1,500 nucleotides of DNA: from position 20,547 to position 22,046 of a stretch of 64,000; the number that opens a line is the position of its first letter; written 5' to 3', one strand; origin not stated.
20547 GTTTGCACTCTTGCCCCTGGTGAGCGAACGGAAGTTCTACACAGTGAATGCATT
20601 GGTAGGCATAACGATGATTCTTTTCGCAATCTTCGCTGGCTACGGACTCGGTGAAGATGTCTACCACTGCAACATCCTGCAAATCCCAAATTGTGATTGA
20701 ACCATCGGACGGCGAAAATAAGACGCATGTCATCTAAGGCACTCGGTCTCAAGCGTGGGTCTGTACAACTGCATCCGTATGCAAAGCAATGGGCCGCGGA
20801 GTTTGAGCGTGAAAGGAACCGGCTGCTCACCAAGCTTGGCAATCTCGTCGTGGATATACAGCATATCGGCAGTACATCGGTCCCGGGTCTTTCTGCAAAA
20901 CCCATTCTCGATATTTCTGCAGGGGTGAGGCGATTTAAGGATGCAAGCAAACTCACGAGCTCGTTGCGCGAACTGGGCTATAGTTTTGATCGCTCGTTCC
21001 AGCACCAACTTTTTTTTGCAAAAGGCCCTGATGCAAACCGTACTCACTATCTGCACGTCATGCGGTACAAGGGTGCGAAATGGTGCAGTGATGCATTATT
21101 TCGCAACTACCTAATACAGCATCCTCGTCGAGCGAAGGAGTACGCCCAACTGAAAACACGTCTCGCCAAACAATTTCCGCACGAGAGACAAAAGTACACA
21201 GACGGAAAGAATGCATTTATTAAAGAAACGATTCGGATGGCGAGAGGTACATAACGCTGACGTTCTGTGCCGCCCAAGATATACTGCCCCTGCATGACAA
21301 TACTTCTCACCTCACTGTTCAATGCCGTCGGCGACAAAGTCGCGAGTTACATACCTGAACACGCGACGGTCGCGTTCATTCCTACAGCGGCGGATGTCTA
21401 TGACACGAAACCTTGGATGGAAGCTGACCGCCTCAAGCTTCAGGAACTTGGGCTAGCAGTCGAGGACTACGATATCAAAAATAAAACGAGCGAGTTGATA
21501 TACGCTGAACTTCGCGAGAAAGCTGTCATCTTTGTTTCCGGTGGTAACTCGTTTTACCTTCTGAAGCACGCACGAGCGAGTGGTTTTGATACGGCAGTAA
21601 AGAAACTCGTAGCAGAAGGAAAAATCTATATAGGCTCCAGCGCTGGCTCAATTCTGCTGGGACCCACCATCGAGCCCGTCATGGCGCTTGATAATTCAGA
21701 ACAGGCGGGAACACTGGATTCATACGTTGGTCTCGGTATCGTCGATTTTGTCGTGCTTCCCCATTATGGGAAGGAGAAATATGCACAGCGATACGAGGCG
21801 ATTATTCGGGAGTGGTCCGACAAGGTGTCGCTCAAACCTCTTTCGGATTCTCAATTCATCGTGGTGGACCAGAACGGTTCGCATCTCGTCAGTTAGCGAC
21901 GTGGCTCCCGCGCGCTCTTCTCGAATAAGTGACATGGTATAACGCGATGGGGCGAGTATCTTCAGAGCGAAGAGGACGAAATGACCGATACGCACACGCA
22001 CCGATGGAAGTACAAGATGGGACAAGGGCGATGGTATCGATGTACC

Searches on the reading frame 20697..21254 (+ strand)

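Call 74: search_protein_families(library=pfam, proteins=[window:20697-21254:+], max_evalue=0.001)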
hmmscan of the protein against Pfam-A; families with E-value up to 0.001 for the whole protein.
window:20697-21254:+ (185 aa): 1 family
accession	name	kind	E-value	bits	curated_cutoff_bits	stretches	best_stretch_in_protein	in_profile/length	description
PF04229.20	GrpB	-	9.6e-49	166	25.5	1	23-179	2-157/159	GrpB protein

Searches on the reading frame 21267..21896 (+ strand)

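Call 41: search_protein_families(library=pfam, proteins=[window:21267-21896:+], max_evalue=0.0001)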
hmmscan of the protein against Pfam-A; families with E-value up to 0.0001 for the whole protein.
window:21267-21896:+ (209 aa): 1 family
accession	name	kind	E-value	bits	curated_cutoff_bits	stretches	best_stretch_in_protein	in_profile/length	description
PF03575.23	Peptidase_S51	-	1.5e-35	123.2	23.9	1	31-206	29-204/206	Peptidase family S51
